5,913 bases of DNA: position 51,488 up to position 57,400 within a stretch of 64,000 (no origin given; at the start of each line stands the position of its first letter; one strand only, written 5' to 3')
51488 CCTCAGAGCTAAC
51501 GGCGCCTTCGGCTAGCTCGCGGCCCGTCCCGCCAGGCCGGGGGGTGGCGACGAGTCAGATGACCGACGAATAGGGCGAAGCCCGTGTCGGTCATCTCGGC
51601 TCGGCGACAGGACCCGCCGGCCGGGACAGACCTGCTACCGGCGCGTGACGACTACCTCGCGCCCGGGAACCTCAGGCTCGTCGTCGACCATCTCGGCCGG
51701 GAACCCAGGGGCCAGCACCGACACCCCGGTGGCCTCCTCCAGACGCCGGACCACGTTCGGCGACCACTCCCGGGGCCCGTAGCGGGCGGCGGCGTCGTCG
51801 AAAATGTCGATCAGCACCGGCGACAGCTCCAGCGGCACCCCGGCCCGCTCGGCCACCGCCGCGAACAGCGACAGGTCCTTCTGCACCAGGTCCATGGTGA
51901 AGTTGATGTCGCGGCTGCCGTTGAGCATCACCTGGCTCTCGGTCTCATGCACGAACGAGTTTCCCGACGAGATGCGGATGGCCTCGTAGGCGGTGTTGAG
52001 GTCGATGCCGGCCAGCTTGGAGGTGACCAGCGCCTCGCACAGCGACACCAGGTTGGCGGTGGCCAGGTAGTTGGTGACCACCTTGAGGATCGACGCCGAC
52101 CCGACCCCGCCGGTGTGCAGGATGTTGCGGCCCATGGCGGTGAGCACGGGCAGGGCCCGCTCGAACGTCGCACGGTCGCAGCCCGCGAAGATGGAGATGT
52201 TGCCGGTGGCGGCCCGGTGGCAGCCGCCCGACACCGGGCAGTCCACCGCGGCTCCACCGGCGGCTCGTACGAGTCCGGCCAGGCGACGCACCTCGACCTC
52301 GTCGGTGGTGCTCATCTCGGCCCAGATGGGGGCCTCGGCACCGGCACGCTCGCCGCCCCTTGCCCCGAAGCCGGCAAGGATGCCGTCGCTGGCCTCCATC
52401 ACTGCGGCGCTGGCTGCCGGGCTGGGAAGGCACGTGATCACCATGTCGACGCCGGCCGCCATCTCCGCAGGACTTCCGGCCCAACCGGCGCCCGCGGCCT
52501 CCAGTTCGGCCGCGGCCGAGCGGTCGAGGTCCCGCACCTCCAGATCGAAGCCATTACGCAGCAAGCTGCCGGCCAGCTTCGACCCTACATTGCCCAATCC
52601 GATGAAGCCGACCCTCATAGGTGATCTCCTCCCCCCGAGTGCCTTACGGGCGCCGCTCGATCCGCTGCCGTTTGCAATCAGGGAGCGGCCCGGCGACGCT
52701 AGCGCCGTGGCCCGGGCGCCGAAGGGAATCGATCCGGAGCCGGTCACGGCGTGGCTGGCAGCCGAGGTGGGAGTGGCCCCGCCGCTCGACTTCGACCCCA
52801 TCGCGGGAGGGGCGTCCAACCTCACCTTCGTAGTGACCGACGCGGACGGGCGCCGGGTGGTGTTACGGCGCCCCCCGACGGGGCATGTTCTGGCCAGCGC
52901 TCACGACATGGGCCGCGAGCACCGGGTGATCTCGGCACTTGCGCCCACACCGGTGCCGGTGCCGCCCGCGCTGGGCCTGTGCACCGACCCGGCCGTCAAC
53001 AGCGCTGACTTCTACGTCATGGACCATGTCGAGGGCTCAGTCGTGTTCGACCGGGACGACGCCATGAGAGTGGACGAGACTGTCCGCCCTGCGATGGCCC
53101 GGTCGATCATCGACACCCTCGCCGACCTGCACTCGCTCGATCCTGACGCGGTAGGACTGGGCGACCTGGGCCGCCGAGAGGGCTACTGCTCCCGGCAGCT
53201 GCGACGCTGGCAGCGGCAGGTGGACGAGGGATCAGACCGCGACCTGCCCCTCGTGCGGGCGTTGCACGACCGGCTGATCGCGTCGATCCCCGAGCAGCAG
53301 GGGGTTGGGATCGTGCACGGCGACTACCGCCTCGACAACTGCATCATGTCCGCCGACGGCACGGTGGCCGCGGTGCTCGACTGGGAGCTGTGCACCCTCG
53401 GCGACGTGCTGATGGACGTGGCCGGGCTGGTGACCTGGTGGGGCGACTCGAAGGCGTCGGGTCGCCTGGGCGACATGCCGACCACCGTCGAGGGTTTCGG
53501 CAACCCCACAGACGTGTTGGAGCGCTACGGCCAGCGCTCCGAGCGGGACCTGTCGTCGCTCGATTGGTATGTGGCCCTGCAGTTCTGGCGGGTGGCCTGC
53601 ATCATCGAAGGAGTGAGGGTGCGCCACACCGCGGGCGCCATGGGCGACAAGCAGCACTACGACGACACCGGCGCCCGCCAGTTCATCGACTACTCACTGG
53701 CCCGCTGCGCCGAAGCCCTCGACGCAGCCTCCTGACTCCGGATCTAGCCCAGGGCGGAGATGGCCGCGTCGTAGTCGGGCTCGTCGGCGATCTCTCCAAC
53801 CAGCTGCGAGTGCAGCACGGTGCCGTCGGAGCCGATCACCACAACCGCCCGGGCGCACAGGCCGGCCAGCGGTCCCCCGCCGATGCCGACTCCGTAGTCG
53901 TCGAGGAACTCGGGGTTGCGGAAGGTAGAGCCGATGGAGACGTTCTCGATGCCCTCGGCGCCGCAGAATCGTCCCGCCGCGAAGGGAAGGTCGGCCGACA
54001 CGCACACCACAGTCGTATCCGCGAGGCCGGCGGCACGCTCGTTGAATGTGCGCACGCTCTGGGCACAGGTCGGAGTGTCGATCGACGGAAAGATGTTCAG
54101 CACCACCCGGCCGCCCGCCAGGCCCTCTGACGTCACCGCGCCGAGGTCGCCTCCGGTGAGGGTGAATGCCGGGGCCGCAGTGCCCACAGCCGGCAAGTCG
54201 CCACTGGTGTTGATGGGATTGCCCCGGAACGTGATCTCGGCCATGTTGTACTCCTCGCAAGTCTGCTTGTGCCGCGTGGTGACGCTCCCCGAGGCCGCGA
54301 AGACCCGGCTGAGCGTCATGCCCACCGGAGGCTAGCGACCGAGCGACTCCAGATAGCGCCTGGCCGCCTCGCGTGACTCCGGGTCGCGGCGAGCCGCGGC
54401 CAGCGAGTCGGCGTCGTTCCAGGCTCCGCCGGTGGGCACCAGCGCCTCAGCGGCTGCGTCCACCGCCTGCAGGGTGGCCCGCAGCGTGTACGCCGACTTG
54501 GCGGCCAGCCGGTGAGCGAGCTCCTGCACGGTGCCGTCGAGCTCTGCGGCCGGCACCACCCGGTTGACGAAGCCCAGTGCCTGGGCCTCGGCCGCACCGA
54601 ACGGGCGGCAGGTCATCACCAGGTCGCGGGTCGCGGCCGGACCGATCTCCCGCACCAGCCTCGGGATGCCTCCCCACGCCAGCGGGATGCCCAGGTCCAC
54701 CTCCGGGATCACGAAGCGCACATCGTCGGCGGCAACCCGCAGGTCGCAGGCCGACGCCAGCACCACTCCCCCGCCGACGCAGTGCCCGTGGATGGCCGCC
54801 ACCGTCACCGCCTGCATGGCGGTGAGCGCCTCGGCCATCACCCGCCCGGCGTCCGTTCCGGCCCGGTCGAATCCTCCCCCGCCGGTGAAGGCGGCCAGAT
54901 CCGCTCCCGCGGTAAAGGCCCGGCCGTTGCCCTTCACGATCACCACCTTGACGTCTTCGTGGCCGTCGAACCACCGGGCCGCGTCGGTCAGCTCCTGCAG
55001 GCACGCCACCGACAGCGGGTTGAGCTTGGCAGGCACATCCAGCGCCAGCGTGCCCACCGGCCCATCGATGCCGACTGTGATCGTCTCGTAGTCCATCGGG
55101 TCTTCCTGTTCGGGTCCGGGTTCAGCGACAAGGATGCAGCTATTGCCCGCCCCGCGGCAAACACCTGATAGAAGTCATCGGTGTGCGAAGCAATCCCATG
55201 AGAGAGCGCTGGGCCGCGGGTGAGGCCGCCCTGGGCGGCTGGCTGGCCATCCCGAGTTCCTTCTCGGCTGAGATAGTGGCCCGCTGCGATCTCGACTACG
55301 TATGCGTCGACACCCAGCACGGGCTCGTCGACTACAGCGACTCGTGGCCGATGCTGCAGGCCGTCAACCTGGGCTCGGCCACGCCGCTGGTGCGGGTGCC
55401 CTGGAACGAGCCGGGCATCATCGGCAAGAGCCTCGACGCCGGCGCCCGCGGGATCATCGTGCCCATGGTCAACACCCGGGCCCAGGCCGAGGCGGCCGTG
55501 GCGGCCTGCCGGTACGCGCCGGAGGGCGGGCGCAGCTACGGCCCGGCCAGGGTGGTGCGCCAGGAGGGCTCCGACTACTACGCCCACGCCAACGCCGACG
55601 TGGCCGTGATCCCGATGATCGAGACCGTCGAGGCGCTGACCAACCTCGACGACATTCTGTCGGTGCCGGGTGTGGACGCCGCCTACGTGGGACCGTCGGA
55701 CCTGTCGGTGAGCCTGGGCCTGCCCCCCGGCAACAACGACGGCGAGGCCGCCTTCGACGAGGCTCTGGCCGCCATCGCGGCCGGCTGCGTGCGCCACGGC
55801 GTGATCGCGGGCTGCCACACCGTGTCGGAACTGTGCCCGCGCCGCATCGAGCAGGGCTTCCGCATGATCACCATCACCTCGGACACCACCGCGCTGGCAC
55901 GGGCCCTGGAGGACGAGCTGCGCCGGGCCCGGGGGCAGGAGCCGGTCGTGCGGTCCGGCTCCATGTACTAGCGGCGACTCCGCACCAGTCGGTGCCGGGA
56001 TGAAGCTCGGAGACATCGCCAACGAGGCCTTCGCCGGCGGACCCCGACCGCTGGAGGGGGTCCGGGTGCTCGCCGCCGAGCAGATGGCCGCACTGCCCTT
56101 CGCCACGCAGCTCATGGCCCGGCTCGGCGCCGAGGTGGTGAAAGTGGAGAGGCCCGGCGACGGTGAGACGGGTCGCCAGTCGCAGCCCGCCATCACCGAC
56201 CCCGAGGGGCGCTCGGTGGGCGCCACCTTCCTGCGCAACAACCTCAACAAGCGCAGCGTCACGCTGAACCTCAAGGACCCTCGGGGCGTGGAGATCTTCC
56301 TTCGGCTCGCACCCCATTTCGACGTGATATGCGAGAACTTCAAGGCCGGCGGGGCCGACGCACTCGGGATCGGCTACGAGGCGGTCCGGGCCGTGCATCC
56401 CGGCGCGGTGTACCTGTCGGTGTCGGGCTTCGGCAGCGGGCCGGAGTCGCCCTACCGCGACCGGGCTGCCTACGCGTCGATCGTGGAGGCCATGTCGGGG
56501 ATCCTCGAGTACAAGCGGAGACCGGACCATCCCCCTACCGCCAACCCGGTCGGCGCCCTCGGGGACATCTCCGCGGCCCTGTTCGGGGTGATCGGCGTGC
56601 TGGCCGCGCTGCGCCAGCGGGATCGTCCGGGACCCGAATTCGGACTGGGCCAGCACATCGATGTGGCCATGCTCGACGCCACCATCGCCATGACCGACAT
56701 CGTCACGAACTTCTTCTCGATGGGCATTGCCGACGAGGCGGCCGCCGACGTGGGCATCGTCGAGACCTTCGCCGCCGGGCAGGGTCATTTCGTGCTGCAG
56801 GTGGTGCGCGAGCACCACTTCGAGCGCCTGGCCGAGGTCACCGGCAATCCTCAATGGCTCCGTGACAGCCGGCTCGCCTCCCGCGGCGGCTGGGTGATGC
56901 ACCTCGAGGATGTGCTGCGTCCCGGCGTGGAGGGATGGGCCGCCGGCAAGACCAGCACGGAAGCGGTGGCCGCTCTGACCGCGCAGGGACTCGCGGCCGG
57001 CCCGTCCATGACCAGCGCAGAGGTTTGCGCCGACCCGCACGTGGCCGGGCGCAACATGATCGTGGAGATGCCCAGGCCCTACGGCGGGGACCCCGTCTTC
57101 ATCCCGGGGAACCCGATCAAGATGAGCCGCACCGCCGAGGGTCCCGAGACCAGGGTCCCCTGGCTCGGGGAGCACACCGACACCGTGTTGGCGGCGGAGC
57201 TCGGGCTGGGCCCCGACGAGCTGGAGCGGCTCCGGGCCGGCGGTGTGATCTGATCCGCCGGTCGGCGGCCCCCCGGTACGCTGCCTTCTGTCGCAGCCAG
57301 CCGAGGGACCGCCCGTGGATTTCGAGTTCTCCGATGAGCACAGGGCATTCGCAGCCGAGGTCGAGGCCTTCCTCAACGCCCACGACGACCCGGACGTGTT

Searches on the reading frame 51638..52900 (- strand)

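Call 54: search_protein_families(library=pfam, proteins=[window:51638-52900:-], max_evalue=0.00001)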
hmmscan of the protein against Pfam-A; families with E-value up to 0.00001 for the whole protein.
window:51638-52900:- (421 aa): 3 families
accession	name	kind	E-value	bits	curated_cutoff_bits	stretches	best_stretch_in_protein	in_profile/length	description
PF03446.21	NAD_binding_2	-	1.9e-34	119.5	21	1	96-264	1-161/161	NAD binding domain of 6-phosphogluconate dehydrogenase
PF14833.11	NAD_binding_11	-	1.3e-21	77.6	30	1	267-378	1-113/122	NAD-binding of NADP-dependent 3-hydroxyisobutyrate dehydrogenase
PF03807.23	F420_oxidored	-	3.7e-07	31.1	21.6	1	96-170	1-79/94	NADP oxidoreductase coenzyme F420-dependent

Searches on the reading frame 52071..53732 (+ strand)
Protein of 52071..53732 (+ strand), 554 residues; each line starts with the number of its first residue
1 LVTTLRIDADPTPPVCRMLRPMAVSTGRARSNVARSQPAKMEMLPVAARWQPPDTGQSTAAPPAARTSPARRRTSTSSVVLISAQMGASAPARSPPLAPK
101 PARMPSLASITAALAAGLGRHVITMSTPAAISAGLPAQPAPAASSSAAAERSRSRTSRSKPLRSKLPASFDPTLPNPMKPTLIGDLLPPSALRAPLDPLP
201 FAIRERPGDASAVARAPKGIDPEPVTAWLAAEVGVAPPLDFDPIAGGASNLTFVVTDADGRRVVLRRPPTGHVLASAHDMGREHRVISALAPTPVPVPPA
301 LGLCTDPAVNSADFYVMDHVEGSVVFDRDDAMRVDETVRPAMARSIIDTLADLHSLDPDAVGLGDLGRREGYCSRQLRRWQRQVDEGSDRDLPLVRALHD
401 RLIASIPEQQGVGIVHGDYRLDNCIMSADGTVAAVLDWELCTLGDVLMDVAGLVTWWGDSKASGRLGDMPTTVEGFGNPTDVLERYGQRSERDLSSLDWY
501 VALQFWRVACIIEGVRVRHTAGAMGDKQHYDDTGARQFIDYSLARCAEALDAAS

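Call 54: search_protein_families(library=pfam, proteins=[window:52071-53732:+], max_evalue=0.00001)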
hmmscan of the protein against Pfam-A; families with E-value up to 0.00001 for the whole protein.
window:52071-53732:+ (554 aa): 1 family
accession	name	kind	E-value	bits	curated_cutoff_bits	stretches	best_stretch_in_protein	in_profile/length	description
PF01636.29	APH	-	9.8e-48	163.4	23.2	1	242-459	3-215/239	Phosphotransferase enzyme family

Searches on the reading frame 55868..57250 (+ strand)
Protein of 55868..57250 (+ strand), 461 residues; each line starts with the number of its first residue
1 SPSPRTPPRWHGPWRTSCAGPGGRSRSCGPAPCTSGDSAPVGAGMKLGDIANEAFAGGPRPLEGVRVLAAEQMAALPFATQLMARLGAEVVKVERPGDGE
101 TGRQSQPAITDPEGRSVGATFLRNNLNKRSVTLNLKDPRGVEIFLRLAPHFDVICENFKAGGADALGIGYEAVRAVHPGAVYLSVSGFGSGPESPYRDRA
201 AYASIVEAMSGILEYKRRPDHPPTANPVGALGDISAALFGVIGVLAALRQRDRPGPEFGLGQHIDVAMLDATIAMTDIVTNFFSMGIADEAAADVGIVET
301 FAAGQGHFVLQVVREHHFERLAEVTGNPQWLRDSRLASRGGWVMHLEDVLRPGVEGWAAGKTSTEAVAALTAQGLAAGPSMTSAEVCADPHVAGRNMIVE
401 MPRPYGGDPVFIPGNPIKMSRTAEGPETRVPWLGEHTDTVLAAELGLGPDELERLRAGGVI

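Call 56: search_protein_families(library=pfam, proteins=[window:55868-57250:+], max_evalue=0.00001)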
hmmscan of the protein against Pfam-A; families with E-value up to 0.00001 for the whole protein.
window:55868-57250:+ (461 aa): 1 family
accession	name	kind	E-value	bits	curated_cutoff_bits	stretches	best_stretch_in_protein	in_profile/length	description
PF02515.22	CoA_transf_3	-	1.8e-86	291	23.3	1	62-437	1-366/366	CoA-transferase family III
